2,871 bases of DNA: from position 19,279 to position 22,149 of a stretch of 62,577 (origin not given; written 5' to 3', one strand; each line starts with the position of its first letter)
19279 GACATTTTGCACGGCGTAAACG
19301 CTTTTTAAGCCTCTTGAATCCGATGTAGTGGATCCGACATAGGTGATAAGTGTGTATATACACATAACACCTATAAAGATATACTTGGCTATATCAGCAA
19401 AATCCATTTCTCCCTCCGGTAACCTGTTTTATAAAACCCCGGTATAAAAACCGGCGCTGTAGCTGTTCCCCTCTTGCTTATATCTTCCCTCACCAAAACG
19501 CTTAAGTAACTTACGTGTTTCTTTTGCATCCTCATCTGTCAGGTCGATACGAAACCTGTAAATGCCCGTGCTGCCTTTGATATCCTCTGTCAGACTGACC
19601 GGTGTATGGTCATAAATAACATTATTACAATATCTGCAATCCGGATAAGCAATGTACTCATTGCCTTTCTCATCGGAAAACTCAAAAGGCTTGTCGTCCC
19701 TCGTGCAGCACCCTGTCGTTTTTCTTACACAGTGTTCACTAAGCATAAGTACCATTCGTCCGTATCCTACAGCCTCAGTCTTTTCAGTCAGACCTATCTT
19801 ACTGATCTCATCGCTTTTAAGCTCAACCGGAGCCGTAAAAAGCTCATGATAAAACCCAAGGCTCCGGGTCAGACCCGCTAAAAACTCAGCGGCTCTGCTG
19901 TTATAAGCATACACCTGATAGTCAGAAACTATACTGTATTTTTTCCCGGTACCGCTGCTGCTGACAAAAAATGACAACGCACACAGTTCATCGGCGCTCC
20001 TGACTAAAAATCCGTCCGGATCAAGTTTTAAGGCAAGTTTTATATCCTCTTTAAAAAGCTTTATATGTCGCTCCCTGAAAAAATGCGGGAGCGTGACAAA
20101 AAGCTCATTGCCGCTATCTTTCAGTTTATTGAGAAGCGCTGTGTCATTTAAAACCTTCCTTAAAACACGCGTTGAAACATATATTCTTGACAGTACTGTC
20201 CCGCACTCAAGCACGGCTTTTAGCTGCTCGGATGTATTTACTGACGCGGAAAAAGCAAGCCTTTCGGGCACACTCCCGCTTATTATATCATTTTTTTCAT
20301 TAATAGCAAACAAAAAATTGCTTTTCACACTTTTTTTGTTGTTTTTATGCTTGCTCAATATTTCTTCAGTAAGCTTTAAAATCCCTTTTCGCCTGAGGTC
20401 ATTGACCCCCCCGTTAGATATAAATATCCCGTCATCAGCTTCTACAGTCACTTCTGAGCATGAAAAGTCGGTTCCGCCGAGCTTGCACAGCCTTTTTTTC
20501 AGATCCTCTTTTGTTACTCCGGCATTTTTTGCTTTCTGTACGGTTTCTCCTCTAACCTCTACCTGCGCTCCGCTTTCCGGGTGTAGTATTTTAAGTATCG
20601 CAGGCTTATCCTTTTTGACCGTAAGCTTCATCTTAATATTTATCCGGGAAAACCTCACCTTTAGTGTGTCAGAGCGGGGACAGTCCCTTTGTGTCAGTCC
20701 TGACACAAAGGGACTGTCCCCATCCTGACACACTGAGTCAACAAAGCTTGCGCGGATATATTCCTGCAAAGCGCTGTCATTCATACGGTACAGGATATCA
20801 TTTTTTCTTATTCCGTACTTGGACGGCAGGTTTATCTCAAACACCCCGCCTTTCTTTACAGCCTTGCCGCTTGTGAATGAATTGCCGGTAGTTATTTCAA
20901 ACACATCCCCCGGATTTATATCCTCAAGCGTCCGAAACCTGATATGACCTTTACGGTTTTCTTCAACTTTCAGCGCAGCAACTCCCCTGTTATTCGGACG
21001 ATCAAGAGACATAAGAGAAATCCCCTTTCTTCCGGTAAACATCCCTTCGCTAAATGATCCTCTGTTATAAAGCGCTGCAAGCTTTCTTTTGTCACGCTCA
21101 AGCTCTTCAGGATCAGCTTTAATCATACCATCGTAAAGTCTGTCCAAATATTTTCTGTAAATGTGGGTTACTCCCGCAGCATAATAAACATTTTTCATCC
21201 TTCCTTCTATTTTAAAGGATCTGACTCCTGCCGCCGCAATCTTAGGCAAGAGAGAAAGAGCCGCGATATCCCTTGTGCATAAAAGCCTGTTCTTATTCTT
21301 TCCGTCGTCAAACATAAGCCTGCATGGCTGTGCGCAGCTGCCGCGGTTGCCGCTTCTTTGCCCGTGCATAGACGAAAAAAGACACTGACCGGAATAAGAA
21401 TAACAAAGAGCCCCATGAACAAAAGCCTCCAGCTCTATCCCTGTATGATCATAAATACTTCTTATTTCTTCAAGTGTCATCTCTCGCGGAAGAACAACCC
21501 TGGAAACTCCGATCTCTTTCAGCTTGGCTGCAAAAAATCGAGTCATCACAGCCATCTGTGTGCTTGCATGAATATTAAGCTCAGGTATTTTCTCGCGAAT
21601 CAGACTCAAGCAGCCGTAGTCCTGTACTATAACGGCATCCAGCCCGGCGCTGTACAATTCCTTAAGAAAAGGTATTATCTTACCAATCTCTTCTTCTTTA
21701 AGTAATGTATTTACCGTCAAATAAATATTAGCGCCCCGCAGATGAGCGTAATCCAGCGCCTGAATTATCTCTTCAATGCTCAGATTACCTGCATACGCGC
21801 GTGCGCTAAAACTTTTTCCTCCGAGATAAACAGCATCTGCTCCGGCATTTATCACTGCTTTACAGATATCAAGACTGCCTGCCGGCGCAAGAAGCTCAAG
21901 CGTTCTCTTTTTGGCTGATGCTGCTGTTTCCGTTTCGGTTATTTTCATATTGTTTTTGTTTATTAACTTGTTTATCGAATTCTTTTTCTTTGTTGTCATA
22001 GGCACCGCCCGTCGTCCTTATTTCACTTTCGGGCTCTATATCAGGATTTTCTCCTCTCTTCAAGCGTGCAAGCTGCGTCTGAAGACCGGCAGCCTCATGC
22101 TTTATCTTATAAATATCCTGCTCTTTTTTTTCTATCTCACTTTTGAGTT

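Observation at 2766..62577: Dense dispersed family of ~70-bp nested palindromes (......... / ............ modules) filling the intergenic spacers of a core housekeeping region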

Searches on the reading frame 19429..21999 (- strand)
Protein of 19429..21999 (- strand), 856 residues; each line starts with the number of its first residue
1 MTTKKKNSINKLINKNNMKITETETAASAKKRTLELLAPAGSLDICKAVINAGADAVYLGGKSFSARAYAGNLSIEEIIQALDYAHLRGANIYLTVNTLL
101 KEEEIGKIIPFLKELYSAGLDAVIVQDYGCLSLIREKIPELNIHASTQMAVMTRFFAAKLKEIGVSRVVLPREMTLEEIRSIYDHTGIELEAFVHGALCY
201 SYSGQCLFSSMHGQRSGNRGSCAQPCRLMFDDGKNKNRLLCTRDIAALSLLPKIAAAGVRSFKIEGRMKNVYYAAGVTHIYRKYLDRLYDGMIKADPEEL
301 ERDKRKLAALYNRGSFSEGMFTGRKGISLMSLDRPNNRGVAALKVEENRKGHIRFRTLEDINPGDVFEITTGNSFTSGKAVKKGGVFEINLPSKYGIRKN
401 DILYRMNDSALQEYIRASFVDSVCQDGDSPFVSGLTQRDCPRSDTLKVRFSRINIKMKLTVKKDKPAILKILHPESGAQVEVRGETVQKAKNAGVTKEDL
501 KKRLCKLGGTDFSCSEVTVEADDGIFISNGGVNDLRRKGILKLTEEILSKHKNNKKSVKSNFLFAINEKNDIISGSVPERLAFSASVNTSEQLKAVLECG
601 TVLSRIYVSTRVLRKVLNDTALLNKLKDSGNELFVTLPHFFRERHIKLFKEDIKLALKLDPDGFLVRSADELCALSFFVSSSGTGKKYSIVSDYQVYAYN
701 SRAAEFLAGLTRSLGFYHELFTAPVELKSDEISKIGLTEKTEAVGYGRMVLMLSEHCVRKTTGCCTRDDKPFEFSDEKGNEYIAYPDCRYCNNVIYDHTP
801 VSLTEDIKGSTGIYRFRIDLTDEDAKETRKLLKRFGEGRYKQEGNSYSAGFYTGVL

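Call 29: find_homologous_proteins(query=window:19429-21999:-, max_evalue=1e-20)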
Query window:19429-21999:- (856 aa): 8000 proteins with E <= 1e-20 among 8000 candidates; the best 120 are listed.
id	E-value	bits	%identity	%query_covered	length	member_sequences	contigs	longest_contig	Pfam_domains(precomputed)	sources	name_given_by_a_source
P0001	0.0e+0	1884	100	98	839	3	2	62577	PF01136.26,PF12392.14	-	-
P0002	0.0e+0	1704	92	98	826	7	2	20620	PF01136.26,PF12392.14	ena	-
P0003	4.0e-297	1006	57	96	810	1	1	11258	PF01136.26,PF12392.14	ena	-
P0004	5.5e-297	1005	57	96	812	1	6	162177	PF01136.26,PF12392.14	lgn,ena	-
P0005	5.3e-296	1002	57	96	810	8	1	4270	PF01136.26,PF12392.14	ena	-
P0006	1.7e-295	1001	55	100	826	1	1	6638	PF01136.26,PF12392.14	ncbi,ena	-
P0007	3.0e-284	963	53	100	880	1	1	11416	PF01136.26,PF12392.14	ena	-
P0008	5.3e-283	959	55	96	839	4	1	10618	PF01136.26,PF12392.14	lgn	-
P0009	7.5e-280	949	56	96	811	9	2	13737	PF01136.26,PF12392.14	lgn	-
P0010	2.8e-206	705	47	98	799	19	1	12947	PF01136.26,PF12392.14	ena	-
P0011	1.5e-202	693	47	96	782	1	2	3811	PF01136.26,PF12392.14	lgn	-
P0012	3.7e-200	685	45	95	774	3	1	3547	PF01136.26,PF12392.14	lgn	-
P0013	2.6e-199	682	45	95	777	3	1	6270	PF01136.26,PF12392.14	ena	-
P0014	1.3e-196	673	44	95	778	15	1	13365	PF01136.26,PF12392.14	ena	-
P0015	6.7e-196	671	43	95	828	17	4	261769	PF01136.26,PF12392.14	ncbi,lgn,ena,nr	ncbi:MAG: U32 family peptidase [Clostridiales bacterium]|nr:U32 family peptidase [Clostridiales bact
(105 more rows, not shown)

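Call 31: find_encoding_contigs(protein=P0002, flank=10000, max_places=6)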
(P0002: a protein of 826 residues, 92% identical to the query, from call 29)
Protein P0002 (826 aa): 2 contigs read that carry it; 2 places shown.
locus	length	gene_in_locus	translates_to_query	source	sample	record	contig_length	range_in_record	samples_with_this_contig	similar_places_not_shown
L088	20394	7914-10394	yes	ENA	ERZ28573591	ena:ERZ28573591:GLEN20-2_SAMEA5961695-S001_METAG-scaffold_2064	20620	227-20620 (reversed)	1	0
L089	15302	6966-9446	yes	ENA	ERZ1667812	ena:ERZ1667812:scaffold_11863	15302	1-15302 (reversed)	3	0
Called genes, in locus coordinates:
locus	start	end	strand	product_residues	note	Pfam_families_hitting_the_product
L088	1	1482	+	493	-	?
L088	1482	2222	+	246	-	PF20260:PUA_4, PF04452:Methyltrans_RNA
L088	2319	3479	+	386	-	PF00266:Aminotran_5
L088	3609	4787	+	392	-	PF22025:ThiI_fer, PF02926:THUMP, PF02568:ThiI, PF06508:QueC (faint)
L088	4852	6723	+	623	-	PF00580:UvrD-helicase, PF01443:Viral_helicase1 (faint), PF13245:AAA_19, PF13087:AAA_12 (faint), PF13361:UvrD_C, PF13538:UvrD_C_2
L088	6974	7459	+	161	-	PF13404:HTH_AsnC-type, PF13412:HTH_24, PF01037:AsnC_trans_reg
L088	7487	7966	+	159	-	PF05164:ZapA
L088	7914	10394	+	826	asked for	PF01136:Peptidase_U32, PF12392:DUF3656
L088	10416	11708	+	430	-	PF01098:FTSW_RODA_SPOVE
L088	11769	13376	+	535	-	PF00905:Transpeptidase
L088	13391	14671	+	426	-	PF00278:Orn_DAP_Arg_deC, PF02784:Orn_Arg_deC_N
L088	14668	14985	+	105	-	-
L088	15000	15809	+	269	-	-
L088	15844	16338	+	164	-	PF09579:Spore_YtfJ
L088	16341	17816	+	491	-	PF06689:zf-C4_ClpX, PF07724:AAA_2, PF00004:AAA, PF07728:AAA_5 (weak), PF10431:ClpB_D2-small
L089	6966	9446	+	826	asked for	PF01136:Peptidase_U32, PF12392:DUF3656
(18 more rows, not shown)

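Call 44: list_cluster_members(proteins=[P0002, P0004, P0006, P0007, P0010])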
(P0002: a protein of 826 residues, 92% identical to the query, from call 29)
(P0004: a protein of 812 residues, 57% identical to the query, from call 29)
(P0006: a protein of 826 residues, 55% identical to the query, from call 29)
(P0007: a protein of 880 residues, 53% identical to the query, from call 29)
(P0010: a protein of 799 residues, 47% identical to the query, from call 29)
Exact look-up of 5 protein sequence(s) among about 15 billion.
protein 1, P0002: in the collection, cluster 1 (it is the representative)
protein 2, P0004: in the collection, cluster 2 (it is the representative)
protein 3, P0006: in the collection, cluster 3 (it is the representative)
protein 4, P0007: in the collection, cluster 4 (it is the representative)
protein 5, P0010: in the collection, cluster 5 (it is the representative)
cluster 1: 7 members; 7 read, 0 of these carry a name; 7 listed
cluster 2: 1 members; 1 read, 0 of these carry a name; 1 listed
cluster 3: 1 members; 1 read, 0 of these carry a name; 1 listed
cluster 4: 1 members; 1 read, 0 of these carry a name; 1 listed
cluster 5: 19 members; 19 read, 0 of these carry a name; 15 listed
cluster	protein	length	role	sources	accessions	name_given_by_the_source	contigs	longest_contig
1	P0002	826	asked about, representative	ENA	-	-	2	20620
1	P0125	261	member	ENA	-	-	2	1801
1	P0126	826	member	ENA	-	-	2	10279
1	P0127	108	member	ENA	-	-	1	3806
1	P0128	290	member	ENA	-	-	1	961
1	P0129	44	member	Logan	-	-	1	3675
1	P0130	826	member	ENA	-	-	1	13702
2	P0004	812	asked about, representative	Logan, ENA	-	-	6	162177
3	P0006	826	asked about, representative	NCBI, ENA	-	-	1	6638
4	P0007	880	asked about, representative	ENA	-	-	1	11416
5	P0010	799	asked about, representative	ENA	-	-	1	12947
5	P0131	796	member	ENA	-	-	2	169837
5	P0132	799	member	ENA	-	-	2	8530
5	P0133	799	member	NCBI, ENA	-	-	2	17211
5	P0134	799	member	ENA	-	-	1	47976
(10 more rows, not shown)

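Call 45: find_encoding_contigs(protein=P0004, flank=10000, max_places=2)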
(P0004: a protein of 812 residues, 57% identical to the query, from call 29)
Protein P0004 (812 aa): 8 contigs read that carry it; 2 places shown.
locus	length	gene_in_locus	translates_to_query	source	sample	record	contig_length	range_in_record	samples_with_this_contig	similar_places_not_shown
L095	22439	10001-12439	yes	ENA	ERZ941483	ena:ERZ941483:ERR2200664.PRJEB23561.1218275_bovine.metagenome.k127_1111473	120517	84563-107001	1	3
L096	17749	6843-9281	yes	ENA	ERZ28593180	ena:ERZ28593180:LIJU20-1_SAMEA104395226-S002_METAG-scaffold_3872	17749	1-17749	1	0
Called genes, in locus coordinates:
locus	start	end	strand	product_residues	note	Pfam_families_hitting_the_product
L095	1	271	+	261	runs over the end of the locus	PF02616:SMC_ScpA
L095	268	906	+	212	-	PF04079:SMC_ScpB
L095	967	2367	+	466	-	PF02127:Peptidase_M18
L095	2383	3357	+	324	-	PF06325:PrmA, PF05175:MTS, PF13489:Methyltransf_23, PF01728:FtsJ (weak), PF13847:Methyltransf_31 (weak), PF08242:Methyltransf_12 (weak), PF13649:Methyltransf_25 (weak)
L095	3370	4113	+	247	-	PF20260:PUA_4 (faint), PF04452:Methyltrans_RNA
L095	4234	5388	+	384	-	PF00266:Aminotran_5, PF00155:Aminotran_1_2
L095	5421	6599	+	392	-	PF22025:ThiI_fer, PF02926:THUMP, PF02568:ThiI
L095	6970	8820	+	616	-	PF00580:UvrD-helicase, PF01443:Viral_helicase1 (faint), PF13245:AAA_19, PF13087:AAA_12 (faint), PF13361:UvrD_C, PF13538:UvrD_C_2 (weak)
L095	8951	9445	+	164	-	PF13404:HTH_AsnC-type, PF13412:HTH_24, PF01037:AsnC_trans_reg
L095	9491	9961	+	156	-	PF05164:ZapA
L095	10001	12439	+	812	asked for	PF01136:Peptidase_U32, PF12392:DUF3656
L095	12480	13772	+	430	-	PF01098:FTSW_RODA_SPOVE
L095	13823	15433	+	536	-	PF21922:PBP_dimer_2 (weak), PF00905:Transpeptidase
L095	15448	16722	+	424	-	PF00278:Orn_DAP_Arg_deC, PF02784:Orn_Arg_deC_N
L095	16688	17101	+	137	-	-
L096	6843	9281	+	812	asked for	PF01136:Peptidase_U32, PF12392:DUF3656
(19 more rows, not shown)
